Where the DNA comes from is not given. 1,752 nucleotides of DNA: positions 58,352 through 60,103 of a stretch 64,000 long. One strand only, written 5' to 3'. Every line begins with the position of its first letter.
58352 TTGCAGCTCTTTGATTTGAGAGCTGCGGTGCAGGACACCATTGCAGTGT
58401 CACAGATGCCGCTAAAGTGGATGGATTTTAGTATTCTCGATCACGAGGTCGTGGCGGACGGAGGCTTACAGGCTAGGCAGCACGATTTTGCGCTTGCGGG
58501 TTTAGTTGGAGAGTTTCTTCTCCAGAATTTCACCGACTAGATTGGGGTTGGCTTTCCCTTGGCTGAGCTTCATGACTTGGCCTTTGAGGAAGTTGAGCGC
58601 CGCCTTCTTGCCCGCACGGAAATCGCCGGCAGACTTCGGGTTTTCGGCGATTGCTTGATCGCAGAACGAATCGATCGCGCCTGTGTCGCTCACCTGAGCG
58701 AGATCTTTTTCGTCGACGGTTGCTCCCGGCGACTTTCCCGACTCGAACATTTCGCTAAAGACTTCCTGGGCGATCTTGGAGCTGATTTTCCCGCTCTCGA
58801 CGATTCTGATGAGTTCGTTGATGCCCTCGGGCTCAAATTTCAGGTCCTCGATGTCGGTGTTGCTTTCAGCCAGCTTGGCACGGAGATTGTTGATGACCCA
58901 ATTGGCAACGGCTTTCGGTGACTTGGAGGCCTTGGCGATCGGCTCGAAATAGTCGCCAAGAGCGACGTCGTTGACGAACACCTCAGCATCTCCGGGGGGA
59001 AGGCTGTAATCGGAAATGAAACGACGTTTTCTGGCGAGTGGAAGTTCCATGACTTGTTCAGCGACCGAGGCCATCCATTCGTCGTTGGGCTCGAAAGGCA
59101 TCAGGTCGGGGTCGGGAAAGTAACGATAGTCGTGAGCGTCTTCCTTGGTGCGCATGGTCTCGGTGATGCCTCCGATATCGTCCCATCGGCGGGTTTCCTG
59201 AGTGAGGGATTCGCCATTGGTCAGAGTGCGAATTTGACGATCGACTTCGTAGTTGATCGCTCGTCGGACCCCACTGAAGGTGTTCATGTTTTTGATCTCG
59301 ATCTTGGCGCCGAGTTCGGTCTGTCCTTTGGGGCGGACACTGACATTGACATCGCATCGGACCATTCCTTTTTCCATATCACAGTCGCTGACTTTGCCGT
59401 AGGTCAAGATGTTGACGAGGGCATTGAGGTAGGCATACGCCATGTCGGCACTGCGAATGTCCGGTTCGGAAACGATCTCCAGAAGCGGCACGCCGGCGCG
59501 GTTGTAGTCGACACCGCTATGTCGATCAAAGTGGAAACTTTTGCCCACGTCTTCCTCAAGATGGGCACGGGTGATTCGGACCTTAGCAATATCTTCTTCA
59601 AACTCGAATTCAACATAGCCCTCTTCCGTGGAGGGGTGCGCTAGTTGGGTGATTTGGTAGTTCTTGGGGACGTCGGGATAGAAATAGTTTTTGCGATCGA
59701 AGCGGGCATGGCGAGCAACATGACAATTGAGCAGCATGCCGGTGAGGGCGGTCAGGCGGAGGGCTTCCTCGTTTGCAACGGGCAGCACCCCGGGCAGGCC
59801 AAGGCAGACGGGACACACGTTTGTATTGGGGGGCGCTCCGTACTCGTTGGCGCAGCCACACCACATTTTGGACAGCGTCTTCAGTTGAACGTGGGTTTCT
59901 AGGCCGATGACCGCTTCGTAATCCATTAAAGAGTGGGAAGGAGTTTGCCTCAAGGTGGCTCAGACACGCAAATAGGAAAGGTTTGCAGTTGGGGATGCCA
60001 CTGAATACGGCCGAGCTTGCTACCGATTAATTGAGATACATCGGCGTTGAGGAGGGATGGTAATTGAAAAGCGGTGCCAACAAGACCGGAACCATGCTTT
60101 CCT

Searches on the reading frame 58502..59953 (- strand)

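Call 52: search_protein_families(library=pfam, proteins=[window:58502-59953:-], max_evalue=0.00001)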
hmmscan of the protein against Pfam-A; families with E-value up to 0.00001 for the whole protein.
window:58502-59953:- (483 aa): 2 families
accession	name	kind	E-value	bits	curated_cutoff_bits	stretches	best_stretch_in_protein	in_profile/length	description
PF02934.20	GatB_N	-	5.7e-113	377.1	23.4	1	15-294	2-276/277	GatB/GatE catalytic domain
PF02637.23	GatB_Yqey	-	3.8e-49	166.8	27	1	334-481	1-148/148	GatB domain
